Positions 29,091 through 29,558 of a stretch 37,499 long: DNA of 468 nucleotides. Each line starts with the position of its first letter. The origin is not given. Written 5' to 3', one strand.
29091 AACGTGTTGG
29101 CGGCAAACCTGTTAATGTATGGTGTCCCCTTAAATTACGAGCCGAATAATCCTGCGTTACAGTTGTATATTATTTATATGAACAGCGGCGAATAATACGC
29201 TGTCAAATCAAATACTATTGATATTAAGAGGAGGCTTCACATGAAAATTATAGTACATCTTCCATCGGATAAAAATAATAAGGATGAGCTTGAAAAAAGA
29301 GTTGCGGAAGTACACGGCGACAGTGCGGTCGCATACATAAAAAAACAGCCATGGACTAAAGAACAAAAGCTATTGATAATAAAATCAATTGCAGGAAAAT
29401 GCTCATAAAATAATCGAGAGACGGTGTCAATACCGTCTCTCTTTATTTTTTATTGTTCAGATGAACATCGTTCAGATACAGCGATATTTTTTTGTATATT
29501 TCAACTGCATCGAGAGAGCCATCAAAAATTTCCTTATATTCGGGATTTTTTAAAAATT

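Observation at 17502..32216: sigK is split by a 13.9-kb skin-like element that must be excised to rebuild the gene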

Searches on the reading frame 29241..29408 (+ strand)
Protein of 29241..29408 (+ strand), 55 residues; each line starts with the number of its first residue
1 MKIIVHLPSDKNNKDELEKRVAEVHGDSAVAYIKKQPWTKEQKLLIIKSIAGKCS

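Call 9: search_protein_families(library=pfam, proteins=[window:29241-29408:+], max_evalue=0.01)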
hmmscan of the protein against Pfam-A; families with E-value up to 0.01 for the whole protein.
window:29241-29408:+ (55 aa): 0 families

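Call 60: search_protein_families(library=phrogs, proteins=[window:29241-29405:+], max_evalue=0.01)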
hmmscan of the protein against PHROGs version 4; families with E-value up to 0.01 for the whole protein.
window:29241-29405:+ (55 aa): 0 families

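Call 87: search_solved_structures(query=window:29241-29405:+, max_evalue=10)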
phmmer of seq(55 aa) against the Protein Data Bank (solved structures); distinct sequences matched with E-value up to 10: 6.
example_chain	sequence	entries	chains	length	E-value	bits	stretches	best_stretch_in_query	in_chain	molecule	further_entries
1mse_C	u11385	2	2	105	0.66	13.5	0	35-50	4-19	C-Myb DNA-Binding Domain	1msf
1gv2_A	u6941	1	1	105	0.71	13.4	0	35-50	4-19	MYB PROTO-ONCOGENE PROTEIN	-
1a5j_A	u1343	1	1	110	0.73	13.4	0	14-48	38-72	B-MYB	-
1h88_C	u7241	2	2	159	1.2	12.7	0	34-50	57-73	MYB PROTO-ONCOGENE PROTEIN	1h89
1h8a_C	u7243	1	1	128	1.3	12.6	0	33-49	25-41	MYB TRANSFORMING PROTEIN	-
8xoq_A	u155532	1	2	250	1.6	12.3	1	13-49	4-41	Transmembrane channel-like protein 1,Calcium and integrin-binding family member 2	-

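Call 99: predict_structure(protein=window:29241-29405:+)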
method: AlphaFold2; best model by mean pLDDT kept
length: 55 residues; sequences in the alignment: 1
mean_pLDDT: 72.4   pTM: 0.47
mean pLDDT of the five models: 72.4, 72.4, 67.6, 66.3, 61.8
residues with pLDDT >= 90: 2; 70-90: 36; 50-70: 11; < 50: 6
segments of 3 or more residues with pLDDT < 50: 1-5
pLDDT, mean of each block of 10 residues (from residue 1): 44 73 82 88 81 59
secondary structure, 60 per line:
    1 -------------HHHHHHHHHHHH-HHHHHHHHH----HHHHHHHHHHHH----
elements in order: H14-25 H27-35 H40-51

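Call 102: fold_search(model_id=the predicted structure, library=pdb)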
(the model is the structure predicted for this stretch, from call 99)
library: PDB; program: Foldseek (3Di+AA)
matches with E <= 10: 12; with E <= 0.001: 0
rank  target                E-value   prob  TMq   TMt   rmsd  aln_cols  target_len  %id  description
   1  8z3f_B                2.4e+00  0.28  0.40  0.48   4.7        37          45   30  Complex structure of CIB2 and TMC1 CR1 (released 2025-02-19)
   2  1yzb_MODEL_1_A        8.2e+00  0.08  0.41  0.16   5.6        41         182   12  Solution structure of the Josephin domain of Ataxin-3 (released 2005-07-05)
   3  4jlr_C                8.7e+00  0.12  0.38  0.22   4.9        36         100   22  Crystal structure of a designed Respiratory Syncytial Virus Immunogen in complex with Motavizumab (released 2014-02-05)
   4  4l8i_B                8.7e+00  0.12  0.43  0.22   7.5        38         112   24  Crystal structure of RSV epitope scaffold FFL_005 (released 2014-02-12)
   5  7abl_B                8.7e+00  0.06  0.39  0.18  12.6        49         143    6  HBV pgRNA T=4 NCP icosahedral symmetry (released 2021-10-27)
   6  4n9g_D                9.3e+00  0.15  0.39  0.59   2.6        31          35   26  Crystal Structure of a Computationally Designed RSV-Presenting Epitope Scaffold And Its Elicited Antibody 17HD9 (released 2014-02-12)
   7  6xxv_F                9.3e+00  0.08  0.42  0.24  15.4        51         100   16  Crystal Structure of a computationally designed Immunogen S2_1.2 in complex with its elicited antibody C57 (released 2020-04-22)
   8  5t2a_i                9.3e+00  0.03  0.25  0.14   8.9        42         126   24  CryoEM structure of the Leishmania donovani 80S ribosome at 2.9 Angstrom resolution (released 2017-01-25)
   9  2pk0_C                9.8e+00  0.18  0.52  0.13   1.6        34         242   15  Structure of the S. agalactiae serine/threonine phosphatase at 2.65 resolution (released 2007-06-12)
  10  9lge                  9.8e+00  0.05  0.34  0.02   5.9        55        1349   11  wild-type bovine ABCC1 bound to two ATP molecules -1 (released 2025-10-01)
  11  9lgf                  9.8e+00  0.05  0.34  0.02   5.9        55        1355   11  wild type bovine ABCC1 bound to two ATP molecules -2 (released 2025-10-01)
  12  1xyq_MODEL_1_A        9.8e+00  0.04  0.32  0.20   7.6        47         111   15  NMR structure of the pig prion protein (released 2005-01-04)
